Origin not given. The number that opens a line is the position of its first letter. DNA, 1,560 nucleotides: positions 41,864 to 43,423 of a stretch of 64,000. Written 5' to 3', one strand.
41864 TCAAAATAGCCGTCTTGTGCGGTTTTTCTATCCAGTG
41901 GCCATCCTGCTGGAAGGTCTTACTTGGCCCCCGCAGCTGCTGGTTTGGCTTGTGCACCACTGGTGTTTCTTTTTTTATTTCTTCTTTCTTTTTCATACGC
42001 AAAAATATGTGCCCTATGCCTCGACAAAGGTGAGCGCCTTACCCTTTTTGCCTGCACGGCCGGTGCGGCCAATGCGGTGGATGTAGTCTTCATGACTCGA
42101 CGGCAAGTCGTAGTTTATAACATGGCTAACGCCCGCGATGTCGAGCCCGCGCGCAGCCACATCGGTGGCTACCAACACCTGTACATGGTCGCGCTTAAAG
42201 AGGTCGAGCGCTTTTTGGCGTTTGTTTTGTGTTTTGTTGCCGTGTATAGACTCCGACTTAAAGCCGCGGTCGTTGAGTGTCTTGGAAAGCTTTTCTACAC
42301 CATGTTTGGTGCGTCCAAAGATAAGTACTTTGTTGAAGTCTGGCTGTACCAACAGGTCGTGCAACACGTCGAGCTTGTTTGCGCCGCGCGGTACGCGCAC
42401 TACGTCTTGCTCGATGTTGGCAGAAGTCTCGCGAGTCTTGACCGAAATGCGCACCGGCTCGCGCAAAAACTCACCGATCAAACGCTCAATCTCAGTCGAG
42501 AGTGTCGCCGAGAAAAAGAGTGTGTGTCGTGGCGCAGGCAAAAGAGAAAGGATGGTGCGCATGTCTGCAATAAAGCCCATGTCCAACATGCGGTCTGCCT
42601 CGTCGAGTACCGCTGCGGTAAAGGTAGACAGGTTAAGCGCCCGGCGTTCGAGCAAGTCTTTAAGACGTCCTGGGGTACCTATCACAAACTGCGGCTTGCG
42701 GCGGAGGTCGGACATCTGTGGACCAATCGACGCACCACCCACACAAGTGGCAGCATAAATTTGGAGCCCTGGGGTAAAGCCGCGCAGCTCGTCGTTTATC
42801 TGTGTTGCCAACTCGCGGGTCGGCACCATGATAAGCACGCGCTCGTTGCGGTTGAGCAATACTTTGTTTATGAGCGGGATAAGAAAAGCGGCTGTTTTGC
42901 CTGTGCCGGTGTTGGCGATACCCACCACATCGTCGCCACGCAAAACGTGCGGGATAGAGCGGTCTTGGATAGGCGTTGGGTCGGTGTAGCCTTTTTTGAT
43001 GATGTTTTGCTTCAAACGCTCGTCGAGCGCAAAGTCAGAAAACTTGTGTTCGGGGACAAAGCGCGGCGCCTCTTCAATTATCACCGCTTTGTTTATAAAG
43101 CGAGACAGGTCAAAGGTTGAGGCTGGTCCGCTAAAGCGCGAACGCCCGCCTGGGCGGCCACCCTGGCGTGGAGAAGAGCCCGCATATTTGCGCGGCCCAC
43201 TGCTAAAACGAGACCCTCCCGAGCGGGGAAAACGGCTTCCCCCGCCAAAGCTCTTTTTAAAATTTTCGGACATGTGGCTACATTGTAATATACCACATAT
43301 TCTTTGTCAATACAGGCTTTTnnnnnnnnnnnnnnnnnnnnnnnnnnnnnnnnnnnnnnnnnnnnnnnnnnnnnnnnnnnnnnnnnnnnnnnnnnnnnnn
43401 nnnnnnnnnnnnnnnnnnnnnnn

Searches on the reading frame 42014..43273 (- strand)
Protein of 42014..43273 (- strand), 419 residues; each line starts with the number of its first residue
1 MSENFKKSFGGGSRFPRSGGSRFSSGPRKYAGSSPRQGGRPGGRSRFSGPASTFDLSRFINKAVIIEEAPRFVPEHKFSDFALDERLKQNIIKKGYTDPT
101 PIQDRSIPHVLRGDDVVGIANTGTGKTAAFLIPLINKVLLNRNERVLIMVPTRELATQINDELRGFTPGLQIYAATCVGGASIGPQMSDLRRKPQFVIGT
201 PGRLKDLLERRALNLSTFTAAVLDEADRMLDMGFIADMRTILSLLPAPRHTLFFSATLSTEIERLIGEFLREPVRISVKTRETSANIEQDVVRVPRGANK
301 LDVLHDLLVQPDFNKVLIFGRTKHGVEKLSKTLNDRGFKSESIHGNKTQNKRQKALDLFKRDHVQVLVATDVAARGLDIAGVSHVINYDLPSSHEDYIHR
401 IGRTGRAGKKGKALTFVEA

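Call 43: search_protein_families(library=pfam, proteins=[window:42014-43273:-], max_evalue=0.0001)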
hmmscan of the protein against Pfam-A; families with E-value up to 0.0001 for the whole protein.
window:42014-43273:- (419 aa): 3 families
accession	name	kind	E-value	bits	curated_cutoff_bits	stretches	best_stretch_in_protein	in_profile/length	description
PF00270.35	DEAD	-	1.3e-46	158.8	26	1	100-264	1-166/167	DEAD/DEAH box helicase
PF00271.37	Helicase_C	-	5.4e-34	117.2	23.5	1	300-408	2-110/110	Helicase conserved C-terminal domain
PF04851.21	ResIII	-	9e-08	32.6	22.5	1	120-258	30-162/164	Type III restriction enzyme, res subunit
